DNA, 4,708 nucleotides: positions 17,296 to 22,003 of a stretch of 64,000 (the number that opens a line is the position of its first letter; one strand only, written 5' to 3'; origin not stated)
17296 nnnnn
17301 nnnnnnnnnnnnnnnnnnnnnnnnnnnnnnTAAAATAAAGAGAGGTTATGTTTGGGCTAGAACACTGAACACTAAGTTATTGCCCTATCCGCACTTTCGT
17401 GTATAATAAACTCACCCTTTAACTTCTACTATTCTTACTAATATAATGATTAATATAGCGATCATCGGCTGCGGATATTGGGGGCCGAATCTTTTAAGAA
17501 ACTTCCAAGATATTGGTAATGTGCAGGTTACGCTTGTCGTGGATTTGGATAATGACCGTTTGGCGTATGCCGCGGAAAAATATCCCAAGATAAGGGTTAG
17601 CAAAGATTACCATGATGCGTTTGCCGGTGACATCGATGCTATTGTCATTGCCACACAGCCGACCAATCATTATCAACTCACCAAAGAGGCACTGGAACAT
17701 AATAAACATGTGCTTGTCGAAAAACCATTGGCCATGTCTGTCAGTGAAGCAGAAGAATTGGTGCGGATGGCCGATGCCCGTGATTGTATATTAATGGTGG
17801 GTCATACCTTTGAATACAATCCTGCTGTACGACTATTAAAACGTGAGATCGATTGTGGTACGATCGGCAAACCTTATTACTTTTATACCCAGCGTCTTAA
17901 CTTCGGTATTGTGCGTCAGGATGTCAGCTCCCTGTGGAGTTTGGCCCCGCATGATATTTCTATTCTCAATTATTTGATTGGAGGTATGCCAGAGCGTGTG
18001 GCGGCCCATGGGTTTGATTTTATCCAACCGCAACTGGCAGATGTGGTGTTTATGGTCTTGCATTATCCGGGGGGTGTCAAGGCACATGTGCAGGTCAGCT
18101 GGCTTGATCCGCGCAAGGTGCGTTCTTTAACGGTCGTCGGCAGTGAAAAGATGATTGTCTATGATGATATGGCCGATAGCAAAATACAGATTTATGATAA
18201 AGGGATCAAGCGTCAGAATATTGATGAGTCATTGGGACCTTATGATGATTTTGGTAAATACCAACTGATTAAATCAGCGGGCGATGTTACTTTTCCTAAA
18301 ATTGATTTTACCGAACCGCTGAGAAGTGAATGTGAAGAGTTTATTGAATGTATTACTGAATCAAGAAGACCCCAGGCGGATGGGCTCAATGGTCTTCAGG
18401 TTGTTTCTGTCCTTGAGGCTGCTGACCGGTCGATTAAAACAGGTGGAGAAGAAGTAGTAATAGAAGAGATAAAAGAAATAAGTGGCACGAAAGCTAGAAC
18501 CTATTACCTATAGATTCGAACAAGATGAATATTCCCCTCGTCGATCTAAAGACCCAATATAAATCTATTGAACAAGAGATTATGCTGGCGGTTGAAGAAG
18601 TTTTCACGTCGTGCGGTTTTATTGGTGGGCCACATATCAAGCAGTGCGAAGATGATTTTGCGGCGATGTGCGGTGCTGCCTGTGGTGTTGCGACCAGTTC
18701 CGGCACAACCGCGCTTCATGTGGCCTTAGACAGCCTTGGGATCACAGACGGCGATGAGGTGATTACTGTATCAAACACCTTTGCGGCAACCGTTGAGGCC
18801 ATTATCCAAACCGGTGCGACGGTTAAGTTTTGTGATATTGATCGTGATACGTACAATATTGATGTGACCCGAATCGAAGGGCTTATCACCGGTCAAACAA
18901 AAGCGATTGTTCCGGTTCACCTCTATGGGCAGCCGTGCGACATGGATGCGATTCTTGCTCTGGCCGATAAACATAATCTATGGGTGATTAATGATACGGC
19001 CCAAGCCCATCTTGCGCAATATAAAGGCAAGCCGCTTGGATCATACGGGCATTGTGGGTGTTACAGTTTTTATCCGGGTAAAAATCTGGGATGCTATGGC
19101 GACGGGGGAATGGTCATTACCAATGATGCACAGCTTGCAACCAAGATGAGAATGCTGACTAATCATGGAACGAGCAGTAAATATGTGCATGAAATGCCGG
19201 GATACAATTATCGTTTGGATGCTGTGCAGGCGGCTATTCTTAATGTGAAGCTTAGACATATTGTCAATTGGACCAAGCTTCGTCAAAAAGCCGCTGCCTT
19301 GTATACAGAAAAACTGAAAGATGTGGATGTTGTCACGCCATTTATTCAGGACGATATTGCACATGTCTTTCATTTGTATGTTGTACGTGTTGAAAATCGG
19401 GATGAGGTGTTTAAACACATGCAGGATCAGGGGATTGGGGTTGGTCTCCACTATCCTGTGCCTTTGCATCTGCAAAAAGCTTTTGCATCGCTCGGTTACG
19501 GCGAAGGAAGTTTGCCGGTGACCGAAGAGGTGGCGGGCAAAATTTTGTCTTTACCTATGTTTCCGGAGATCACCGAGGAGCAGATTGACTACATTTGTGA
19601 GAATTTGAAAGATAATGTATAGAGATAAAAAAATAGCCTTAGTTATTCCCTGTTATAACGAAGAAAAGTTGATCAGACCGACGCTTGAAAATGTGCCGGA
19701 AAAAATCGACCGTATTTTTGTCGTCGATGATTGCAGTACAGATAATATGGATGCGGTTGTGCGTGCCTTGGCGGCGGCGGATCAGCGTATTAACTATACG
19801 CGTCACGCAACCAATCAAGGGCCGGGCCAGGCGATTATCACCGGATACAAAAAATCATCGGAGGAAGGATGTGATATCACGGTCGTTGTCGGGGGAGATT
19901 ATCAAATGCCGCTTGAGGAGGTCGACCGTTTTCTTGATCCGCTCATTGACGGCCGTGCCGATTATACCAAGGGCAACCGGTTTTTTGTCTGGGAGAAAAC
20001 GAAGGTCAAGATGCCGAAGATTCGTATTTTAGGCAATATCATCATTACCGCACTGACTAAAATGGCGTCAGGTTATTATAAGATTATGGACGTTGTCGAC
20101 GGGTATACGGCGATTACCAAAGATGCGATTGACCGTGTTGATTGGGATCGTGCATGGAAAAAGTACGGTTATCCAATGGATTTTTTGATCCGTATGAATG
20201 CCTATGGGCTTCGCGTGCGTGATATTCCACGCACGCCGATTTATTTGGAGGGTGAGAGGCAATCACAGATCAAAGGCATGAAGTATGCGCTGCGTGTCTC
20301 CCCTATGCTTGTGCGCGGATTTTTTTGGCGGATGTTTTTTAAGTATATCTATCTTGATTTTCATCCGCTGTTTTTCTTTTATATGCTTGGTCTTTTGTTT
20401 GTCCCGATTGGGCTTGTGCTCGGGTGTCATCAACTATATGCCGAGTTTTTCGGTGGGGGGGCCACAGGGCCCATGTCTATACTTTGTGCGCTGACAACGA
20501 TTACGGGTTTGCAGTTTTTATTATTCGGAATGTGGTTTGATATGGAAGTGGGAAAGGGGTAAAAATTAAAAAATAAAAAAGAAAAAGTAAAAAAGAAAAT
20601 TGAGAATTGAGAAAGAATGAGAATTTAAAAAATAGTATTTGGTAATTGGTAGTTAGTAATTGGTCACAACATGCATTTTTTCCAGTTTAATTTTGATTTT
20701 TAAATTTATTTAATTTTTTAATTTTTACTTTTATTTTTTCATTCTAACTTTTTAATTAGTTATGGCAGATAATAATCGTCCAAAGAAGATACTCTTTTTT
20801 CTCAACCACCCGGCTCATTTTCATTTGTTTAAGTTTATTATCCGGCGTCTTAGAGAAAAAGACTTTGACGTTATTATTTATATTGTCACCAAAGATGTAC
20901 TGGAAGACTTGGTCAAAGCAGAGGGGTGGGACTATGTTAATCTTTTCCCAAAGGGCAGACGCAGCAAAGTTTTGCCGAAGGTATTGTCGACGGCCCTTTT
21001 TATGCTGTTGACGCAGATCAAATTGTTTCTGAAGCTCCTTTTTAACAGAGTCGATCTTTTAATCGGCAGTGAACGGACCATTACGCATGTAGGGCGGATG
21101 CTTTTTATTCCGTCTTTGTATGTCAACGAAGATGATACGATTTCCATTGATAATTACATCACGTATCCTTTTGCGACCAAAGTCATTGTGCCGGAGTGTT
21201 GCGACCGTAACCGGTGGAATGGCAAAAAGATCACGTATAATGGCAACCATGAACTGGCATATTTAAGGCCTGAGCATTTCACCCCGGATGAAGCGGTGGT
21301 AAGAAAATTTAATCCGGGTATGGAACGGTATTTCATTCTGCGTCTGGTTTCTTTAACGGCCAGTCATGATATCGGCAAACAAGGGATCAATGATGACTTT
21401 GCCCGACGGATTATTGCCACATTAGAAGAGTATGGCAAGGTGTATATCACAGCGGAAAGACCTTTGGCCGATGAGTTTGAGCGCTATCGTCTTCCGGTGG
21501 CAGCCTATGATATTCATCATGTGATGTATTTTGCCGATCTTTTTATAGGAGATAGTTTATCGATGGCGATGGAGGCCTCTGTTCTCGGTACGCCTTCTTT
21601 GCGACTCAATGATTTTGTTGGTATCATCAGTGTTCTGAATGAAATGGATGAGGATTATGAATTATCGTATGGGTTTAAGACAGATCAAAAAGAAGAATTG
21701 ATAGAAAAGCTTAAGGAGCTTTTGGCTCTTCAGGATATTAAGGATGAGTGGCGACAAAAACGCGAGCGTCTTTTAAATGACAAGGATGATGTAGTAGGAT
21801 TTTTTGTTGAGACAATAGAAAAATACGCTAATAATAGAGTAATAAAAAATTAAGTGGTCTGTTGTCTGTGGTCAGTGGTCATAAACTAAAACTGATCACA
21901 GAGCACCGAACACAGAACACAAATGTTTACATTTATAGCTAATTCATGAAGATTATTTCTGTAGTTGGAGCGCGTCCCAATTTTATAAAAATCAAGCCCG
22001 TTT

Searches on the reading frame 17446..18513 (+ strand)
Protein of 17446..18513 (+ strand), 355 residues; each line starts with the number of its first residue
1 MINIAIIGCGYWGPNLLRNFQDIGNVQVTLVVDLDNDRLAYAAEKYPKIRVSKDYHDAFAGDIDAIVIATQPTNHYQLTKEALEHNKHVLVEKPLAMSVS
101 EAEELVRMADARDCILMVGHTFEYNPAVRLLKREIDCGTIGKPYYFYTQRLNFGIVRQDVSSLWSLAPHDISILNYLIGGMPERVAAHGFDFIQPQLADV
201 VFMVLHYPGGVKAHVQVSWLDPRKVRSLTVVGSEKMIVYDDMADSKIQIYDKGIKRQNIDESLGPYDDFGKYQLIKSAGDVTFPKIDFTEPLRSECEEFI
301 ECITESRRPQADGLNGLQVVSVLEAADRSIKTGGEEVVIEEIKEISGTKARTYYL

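Call 68: search_protein_families(library=pfam, proteins=[window:17446-18513:+], max_evalue=0.00001)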
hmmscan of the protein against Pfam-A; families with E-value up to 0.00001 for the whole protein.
window:17446-18513:+ (355 aa): 4 families
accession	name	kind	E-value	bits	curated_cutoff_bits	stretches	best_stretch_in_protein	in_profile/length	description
PF01408.29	GFO_IDH_MocA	-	3.9e-27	95.8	24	1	2-120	1-120/120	Oxidoreductase family, NAD-binding Rossmann fold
PF22725.1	GFO_IDH_MocA_C3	-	1.4e-14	54.6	27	1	129-237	2-123/124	GFO/IDH/MocA C-terminal domain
PF02894.22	GFO_IDH_MocA_C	-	2e-11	44.6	22.9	1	135-334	4-214/218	Oxidoreductase family, C-terminal alpha/beta domain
PF03807.23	F420_oxidored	-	4.2e-07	30.9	21.6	1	4-90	2-88/94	NADP oxidoreductase coenzyme F420-dependent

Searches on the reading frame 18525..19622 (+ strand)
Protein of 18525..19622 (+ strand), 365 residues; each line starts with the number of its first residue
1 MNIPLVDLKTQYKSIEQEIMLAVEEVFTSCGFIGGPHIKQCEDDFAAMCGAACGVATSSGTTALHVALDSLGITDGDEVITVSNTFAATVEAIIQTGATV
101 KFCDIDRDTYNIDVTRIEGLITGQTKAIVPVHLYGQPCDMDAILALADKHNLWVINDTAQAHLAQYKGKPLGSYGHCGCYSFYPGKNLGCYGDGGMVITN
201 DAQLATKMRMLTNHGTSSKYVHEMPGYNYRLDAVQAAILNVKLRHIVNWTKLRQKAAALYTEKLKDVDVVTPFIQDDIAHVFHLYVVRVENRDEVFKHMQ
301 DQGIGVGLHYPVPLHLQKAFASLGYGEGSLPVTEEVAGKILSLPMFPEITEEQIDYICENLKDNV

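Call 68: search_protein_families(library=pfam, proteins=[window:18525-19622:+], max_evalue=0.00001)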
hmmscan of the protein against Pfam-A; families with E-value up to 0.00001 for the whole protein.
window:18525-19622:+ (365 aa): 3 families
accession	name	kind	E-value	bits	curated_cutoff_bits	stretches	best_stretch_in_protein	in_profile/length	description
PF01041.23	DegT_DnrJ_EryC1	-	2.2e-122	409.2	19.8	1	14-361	2-359/360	DegT/DnrJ/EryC1/StrS aminotransferase family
PF00155.27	Aminotran_1_2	-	1.3e-09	38.2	19.7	1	34-304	39-328/361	Aminotransferase class I and II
PF01053.26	Cys_Met_Meta_PP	-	7e-07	28.6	27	1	34-159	50-175/381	Cys/Met metabolism PLP-dependent enzyme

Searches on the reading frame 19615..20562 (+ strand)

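Call 54: search_protein_families(library=pfam, proteins=[window:19615-20562:+], max_evalue=0.00001)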
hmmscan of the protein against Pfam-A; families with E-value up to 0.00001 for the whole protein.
window:19615-20562:+ (315 aa): 1 family
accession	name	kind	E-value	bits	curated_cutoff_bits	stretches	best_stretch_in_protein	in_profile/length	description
PF00535.33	Glycos_transf_2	-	1.3e-23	84.2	23.3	1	9-174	2-166/168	Glycosyl transferase family 2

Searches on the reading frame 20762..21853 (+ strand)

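Call 54: search_protein_families(library=pfam, proteins=[window:20762-21853:+], max_evalue=0.00001)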
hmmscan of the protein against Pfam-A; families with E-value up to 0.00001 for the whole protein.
window:20762-21853:+ (363 aa): 1 family
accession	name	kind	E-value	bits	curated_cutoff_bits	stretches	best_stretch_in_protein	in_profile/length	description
PF04007.18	DUF354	-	6.7e-11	42.3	22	1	17-281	10-284/349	Protein of unknown function (DUF354)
